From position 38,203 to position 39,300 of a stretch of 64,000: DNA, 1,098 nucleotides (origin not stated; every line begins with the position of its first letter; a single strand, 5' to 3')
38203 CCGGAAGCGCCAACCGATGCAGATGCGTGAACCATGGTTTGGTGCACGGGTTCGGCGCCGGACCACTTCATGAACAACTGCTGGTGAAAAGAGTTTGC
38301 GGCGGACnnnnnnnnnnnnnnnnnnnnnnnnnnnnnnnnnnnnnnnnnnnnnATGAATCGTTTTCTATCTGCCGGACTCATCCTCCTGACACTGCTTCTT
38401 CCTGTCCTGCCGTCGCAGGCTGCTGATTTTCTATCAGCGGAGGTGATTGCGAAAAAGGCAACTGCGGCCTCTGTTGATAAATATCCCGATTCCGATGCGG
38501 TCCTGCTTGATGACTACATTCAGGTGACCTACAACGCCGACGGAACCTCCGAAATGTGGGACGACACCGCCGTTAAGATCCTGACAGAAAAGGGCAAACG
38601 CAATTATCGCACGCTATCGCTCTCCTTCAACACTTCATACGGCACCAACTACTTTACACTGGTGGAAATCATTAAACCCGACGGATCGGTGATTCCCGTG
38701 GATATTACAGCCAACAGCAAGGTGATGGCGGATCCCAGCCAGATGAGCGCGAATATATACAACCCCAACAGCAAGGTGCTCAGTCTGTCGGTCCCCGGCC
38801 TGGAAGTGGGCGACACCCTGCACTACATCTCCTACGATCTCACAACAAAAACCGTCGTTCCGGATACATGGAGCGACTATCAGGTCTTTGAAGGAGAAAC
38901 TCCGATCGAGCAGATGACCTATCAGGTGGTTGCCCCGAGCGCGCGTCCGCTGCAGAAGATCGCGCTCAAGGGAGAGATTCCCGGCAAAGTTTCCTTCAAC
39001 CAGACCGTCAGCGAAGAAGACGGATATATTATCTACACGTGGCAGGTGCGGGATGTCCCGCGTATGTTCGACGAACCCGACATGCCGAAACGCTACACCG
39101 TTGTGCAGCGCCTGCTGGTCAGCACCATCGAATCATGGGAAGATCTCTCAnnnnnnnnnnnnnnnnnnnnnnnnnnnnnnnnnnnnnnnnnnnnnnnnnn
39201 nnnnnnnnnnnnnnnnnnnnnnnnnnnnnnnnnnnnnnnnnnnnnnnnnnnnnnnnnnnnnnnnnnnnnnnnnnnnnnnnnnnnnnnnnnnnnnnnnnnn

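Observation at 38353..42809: Secreted ~1256-aa DUF3857/transglutaminase-like protein translationally coupled to a class I glutamine amidotransferase, at the end of the PspA-flotillin locus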

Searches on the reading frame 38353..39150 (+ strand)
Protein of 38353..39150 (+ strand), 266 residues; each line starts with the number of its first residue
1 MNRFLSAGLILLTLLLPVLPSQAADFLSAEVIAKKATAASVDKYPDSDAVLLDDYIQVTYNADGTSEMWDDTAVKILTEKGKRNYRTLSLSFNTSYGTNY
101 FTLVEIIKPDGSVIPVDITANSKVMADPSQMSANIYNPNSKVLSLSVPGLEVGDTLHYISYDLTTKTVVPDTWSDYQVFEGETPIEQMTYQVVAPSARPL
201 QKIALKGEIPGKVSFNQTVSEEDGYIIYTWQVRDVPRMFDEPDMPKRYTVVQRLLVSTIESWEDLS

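Call 9: search_protein_families(library=pfam, proteins=[window:38353-39150:+], max_evalue=1)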
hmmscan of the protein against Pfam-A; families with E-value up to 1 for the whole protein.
window:38353-39150:+ (266 aa): 1 family
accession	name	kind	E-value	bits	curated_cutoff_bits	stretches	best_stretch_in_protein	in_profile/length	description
PF12969.12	DUF3857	-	3.5e-24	86.2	24.6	1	62-237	1-168/170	Domain of Unknown Function with PDB structure (DUF3857)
